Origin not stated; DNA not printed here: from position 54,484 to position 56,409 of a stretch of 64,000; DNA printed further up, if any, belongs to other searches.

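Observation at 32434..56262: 7942-aa autotransporter whose passenger is built from Calx-beta/Ig-like repeats rather than a beta-helix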

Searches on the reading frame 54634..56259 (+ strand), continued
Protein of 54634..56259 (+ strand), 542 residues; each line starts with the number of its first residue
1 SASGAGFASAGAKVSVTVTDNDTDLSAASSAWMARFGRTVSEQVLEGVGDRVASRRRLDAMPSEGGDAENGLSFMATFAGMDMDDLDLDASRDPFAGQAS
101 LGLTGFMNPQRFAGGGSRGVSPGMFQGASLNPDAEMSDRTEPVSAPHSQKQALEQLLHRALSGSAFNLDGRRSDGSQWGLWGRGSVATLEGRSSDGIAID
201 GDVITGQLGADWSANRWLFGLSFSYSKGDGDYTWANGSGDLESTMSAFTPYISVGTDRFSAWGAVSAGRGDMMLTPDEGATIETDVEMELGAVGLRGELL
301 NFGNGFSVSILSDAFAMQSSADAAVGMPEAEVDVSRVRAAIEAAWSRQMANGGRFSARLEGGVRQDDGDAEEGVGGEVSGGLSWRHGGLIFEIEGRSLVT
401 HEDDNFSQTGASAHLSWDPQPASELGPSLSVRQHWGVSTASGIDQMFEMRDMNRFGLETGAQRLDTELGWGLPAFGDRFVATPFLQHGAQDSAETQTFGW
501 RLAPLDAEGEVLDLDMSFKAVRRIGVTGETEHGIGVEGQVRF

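Call 40: search_protein_families(library=pfam, proteins=[P0033, P0037, P0045, P0053, P0066, P0070, P0081, P0107, P0124], max_evalue=0.001)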
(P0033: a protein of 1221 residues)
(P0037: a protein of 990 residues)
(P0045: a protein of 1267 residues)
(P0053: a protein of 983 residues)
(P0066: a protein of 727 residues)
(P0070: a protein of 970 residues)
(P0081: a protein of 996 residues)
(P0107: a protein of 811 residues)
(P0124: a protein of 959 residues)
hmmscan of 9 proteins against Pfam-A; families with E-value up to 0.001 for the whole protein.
P0033 (1221 aa): 3 families
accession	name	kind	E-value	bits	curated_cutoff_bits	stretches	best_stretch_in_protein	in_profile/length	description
PF05345.18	He_PIG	-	7.8e-18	65.2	24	1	394-480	2-96/96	Putative Ig domain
PF03160.20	Calx-beta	-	1.1e-05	25.8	27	0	49-162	5-119/119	Calx-beta domain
PF17963.7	Big_9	-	0.00014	23.1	23.6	1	391-478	1-89/89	Bacterial Ig domain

P0037 (990 aa): 1 family
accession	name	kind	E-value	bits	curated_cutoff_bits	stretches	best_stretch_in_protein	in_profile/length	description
PF03160.20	Calx-beta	-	7.7e-14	52.2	27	1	374-451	21-98/119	Calx-beta domain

P0045 (1267 aa): 2 families
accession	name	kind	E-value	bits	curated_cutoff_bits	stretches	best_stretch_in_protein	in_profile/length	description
PF12733.13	Cadherin-like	-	1e-09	39.1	24.2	1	341-420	7-88/89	Cadherin-like beta sandwich domain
PF03160.20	Calx-beta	-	4.6e-06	27.1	27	1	664-770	13-113/119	Calx-beta domain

P0053 (983 aa): 1 family
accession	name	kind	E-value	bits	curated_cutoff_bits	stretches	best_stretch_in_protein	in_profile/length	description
PF03160.20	Calx-beta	-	1.6e-18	67.2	27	1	399-497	9-107/119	Calx-beta domain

P0066 (727 aa): 1 family
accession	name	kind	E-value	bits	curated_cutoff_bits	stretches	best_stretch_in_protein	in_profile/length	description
PF03160.20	Calx-beta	-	6.6e-23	81.4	27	1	126-229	11-116/119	Calx-beta domain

P0070 (970 aa): 1 family
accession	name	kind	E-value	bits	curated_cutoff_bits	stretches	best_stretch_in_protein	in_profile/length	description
PF03160.20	Calx-beta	-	0.00028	21.3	27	1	248-347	1-93/119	Calx-beta domain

P0081 (996 aa): 1 family
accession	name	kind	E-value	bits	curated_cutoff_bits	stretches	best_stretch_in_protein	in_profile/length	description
PF03160.20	Calx-beta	-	7.9e-38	129.6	27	2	397-498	15-117/119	Calx-beta domain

P0107 (811 aa): 2 families
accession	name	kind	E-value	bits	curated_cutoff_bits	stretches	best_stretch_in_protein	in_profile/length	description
PF00530.23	SRCR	-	3.7e-26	91.8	26.1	1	108-207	2-100/100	Scavenger receptor cysteine-rich domain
PF15494.11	SRCR_2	-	0.00067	20.7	27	0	122-151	13-42/99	Scavenger receptor cysteine-rich domain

P0124 (959 aa): 1 family
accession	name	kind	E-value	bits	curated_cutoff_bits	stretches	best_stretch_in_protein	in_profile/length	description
PF03160.20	Calx-beta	-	1.9e-20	73.5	27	1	388-479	21-116/119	Calx-beta domain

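Call 41: search_protein_families(library=ncbifam, proteins=[P0033, P0037, P0045, P0053, P0066, P0070, P0081, P0107, P0124], max_evalue=0.001)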
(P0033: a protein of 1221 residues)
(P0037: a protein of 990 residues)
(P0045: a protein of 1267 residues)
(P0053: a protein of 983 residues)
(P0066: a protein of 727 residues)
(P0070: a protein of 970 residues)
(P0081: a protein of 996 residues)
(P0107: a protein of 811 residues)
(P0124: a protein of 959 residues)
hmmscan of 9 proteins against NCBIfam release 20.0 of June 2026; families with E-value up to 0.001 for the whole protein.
P0033 (1221 aa): 0 families

P0037 (990 aa): 1 family
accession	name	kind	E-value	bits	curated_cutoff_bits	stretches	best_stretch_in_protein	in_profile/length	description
TIGR00845.1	caca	equivalog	1.2e-10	39.8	679.85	1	387-453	424-489/921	sodium/calcium exchanger 1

P0045 (1267 aa): 3 families
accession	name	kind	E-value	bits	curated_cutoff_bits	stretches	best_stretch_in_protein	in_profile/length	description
NF041539.1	choice_anch_R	domain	1.6e-15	57.4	30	1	38-190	1-147/155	choice-of-anchor R domain-containing protein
NF040485.1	ZirU_fam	subfamily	4.6e-07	30.2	100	1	206-293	25-101/210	ZirU family protein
TIGR00845.1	caca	equivalog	0.00037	18.4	679.85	1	673-758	411-492/921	sodium/calcium exchanger 1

P0053 (983 aa): 1 family
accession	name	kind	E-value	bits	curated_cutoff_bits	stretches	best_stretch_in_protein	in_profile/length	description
TIGR00845.1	caca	equivalog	1.3e-10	39.8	679.85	1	426-488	425-487/921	sodium/calcium exchanger 1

P0066 (727 aa): 2 families
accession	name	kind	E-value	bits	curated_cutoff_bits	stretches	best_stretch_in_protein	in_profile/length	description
TIGR00845.1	caca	equivalog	3.1e-14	51.7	679.85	1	134-216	408-488/921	sodium/calcium exchanger 1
NF038115.1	SVAGG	subfamily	2.4e-06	26.9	150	1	130-224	273-361/407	SVAGG family GlyGly-CTERM protein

P0070 (970 aa): 1 family
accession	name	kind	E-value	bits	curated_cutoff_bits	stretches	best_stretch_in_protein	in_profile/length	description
NF041539.1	choice_anch_R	domain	2.7e-18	66.4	30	1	67-235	1-155/155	choice-of-anchor R domain-containing protein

P0081 (996 aa): 2 families
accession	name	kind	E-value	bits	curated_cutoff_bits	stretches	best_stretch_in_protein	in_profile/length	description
TIGR00845.1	caca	equivalog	2e-28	98.7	679.85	2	409-484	413-491/921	sodium/calcium exchanger 1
NF038115.1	SVAGG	subfamily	2e-07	30.4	150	1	390-474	266-352/407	SVAGG family GlyGly-CTERM protein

P0107 (811 aa): 0 families

P0124 (959 aa): 3 families
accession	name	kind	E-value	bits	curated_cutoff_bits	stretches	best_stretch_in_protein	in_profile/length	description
TIGR00845.1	caca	equivalog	1e-14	53.3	679.85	1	390-479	412-496/921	sodium/calcium exchanger 1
TIGR01414.1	autotrans_barl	domain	6.3e-06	25.5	16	0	587-658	163-242/432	autotransporter outer membrane beta-barrel domain-containing protein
NF038115.1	SVAGG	subfamily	5.4e-05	22.4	150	1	390-457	283-350/407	SVAGG family GlyGly-CTERM protein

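Call 70: find_encoding_contigs(protein=P0029, flank=4000, max_places=3)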
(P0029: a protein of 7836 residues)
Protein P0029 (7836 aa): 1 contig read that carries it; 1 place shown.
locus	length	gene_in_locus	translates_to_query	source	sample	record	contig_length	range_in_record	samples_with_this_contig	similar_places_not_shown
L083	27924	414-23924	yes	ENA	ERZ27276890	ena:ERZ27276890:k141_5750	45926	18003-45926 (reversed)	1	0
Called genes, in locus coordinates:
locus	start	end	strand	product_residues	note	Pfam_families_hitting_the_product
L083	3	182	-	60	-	?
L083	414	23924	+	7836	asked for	PF17766:fn3_6 (faint), PF03160:Calx-beta (weak)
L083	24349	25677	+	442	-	PF00067:p450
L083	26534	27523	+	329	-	PF01555:N6_N4_Mtase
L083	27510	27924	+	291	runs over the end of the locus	PF02086:MethyltransfD12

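Call 79: search_protein_families(library=pfam, proteins=[P0120], max_evalue=0.01)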
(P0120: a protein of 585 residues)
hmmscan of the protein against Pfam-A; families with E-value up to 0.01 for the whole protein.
P0120 (585 aa): 0 families
